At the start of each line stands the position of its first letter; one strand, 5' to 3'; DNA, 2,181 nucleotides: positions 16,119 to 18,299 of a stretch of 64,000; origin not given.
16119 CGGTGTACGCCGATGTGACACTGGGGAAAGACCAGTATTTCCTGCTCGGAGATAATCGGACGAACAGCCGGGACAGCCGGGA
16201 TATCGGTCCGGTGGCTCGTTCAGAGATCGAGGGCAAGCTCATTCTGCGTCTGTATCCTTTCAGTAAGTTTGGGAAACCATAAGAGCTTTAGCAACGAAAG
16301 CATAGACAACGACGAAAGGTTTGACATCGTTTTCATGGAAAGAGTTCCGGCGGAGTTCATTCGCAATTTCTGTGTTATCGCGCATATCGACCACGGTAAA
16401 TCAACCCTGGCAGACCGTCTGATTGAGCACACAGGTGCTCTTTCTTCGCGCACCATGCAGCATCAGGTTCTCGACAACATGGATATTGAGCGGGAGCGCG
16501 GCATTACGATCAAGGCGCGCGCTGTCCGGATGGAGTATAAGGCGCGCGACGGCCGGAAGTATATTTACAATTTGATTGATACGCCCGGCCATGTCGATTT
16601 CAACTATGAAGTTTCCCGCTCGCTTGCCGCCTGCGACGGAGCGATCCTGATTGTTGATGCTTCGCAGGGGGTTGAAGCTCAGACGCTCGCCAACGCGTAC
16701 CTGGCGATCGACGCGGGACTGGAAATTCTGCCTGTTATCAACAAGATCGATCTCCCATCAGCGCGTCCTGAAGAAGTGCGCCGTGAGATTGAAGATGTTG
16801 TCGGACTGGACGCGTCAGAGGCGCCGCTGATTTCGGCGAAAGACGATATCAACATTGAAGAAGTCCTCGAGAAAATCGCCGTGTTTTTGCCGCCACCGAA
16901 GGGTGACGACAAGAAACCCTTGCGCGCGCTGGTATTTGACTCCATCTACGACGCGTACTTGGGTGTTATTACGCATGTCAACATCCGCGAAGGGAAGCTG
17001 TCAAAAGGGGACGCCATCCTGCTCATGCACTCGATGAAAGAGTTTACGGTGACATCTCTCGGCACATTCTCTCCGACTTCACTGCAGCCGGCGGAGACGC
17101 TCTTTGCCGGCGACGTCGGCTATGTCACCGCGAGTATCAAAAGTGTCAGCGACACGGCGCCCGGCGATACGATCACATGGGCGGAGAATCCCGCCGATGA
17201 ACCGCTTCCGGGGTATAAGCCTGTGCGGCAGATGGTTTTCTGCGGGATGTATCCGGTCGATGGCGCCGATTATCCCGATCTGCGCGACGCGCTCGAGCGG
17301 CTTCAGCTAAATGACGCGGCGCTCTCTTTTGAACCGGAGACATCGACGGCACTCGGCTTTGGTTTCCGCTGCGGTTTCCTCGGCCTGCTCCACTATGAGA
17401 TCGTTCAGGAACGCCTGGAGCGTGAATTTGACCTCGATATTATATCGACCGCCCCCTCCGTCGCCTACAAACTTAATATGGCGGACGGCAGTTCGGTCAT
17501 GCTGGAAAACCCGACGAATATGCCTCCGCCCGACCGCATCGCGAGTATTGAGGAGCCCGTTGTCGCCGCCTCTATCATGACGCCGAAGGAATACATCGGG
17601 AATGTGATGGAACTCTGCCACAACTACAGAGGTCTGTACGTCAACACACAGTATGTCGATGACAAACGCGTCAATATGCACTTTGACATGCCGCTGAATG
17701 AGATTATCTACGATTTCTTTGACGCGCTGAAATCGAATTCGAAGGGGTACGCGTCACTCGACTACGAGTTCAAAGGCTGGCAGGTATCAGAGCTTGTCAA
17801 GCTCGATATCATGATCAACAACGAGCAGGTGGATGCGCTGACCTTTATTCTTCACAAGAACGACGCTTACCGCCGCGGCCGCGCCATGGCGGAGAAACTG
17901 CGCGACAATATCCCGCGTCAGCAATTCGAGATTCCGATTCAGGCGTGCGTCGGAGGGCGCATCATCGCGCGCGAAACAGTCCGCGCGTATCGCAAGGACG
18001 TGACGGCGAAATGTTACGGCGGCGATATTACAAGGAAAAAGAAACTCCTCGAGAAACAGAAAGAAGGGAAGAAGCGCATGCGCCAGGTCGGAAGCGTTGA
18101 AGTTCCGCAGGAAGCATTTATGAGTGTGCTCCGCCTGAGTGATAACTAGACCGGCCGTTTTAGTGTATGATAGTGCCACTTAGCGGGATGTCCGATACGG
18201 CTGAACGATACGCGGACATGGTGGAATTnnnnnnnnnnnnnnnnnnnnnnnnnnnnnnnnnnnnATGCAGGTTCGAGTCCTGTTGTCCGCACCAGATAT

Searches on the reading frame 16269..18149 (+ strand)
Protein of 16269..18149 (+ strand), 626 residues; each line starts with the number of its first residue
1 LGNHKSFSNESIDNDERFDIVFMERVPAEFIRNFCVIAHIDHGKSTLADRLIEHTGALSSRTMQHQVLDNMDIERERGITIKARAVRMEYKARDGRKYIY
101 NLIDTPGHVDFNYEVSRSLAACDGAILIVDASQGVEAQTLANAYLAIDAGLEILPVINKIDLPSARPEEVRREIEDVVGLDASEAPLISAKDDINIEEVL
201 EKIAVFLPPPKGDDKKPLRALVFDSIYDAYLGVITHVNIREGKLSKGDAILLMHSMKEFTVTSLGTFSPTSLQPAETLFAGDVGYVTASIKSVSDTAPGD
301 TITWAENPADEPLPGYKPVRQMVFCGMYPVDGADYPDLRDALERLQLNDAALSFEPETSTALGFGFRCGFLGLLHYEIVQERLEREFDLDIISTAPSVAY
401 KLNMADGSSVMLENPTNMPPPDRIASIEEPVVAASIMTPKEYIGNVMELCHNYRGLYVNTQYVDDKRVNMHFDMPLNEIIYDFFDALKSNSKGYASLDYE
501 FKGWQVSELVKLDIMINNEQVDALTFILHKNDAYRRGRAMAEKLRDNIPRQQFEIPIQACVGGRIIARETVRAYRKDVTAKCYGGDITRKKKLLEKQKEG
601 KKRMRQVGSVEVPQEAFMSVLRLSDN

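Call 17: list_cluster_members(proteins=[window:16269-18149:+, window:19675-20433:-, window:20435-21811:-, window:21900-23147:-, window:23218-24174:-, window:24178-25266:-, window:25263-26855:-, window:26888-27946:-, window:28241-28993:+, window:29002-29673:-])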
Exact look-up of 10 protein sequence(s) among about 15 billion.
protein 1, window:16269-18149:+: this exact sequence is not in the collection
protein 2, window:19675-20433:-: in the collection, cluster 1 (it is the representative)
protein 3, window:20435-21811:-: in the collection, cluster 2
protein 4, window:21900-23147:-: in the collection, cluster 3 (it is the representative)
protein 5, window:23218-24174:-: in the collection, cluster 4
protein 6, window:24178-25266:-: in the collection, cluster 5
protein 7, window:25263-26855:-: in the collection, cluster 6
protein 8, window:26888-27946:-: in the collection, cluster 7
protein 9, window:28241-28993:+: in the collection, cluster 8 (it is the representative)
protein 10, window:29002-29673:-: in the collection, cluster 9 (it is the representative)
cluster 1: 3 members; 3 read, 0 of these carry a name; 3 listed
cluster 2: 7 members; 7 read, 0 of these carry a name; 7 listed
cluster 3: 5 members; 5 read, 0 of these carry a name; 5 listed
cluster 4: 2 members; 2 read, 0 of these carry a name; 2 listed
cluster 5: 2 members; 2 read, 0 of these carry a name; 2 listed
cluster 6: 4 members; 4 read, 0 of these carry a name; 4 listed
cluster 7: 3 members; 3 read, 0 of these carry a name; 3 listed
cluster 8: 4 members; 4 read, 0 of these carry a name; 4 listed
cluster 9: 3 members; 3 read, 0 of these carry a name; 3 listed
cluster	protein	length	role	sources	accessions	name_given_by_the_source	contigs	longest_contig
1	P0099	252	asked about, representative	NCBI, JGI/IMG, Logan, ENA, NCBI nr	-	-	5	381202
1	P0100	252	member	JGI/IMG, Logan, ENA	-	-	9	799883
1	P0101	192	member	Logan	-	-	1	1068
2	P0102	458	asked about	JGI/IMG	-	-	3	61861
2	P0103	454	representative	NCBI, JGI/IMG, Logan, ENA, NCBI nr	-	-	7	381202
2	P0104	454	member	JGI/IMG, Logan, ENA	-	-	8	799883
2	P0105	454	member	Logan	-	-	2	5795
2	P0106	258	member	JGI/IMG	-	-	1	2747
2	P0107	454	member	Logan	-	-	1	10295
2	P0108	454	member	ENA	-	-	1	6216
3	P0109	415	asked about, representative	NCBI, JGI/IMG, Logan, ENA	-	-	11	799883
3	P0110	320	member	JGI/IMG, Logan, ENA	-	-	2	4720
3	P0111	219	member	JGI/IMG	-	-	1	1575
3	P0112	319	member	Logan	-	-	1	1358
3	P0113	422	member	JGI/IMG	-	-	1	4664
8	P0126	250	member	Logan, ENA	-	-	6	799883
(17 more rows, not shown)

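Call 69: find_encoding_contigs(protein=P0126, flank=10000, max_places=3)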
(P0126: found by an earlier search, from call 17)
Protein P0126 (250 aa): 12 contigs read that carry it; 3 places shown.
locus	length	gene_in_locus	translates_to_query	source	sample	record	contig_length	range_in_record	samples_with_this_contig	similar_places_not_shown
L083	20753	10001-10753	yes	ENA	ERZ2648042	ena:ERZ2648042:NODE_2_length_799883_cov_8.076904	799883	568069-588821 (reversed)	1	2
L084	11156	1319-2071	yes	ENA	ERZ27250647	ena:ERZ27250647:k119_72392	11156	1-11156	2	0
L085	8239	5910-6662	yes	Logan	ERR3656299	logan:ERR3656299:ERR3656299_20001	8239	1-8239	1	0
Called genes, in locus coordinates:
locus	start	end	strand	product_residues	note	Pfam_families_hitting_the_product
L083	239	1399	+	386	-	PF04389:Peptidase_M28 (weak), PF01546:Peptidase_M20, PF07687:M20_dimer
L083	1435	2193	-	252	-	PF02633:Creatininase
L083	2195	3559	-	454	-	PF01979:Amidohydro_1, PF07969:Amidohydro_3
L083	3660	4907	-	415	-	PF01979:Amidohydro_1, PF07969:Amidohydro_3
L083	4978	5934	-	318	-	PF02653:BPD_transp_2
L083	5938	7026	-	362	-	PF02653:BPD_transp_2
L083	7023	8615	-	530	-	PF03193:RsgA_GTPase (faint), PF00005:ABC_tran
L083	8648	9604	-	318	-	PF02608:Bmp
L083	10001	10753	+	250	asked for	PF00392:GntR, PF13545:HTH_Crp_2 (weak)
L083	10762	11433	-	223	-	PF04402:SIMPL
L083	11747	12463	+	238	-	PF00027:cNMP_binding, PF13545:HTH_Crp_2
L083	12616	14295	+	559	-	PF01268:FTHFS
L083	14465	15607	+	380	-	PF17853:GGDEF_2, PF13556:HTH_30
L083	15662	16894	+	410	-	PF00005:ABC_tran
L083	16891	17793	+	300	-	PF18075:FtsX_ECD, PF02687:FtsX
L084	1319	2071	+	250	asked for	PF00392:GntR, PF13545:HTH_Crp_2 (weak)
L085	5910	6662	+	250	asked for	PF00392:GntR, PF13545:HTH_Crp_2 (weak)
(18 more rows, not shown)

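Call 80: find_encoding_contigs(protein=P0107, flank=10000, max_places=3)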
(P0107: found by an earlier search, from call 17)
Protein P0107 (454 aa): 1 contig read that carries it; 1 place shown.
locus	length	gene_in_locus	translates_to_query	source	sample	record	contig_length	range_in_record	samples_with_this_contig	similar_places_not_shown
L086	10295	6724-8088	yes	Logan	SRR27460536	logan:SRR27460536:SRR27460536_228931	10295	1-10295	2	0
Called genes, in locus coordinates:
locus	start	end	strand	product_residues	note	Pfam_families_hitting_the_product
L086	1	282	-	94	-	?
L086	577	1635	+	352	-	PF02608:Bmp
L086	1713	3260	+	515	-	PF03193:RsgA_GTPase (faint), PF00005:ABC_tran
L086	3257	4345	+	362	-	PF02653:BPD_transp_2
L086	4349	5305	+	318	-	PF02653:BPD_transp_2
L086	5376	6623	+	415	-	PF01979:Amidohydro_1, PF07969:Amidohydro_3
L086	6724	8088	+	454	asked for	PF01979:Amidohydro_1, PF07969:Amidohydro_3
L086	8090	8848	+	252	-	PF02633:Creatininase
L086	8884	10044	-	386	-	PF04389:Peptidase_M28 (weak), PF01546:Peptidase_M20, PF07687:M20_dimer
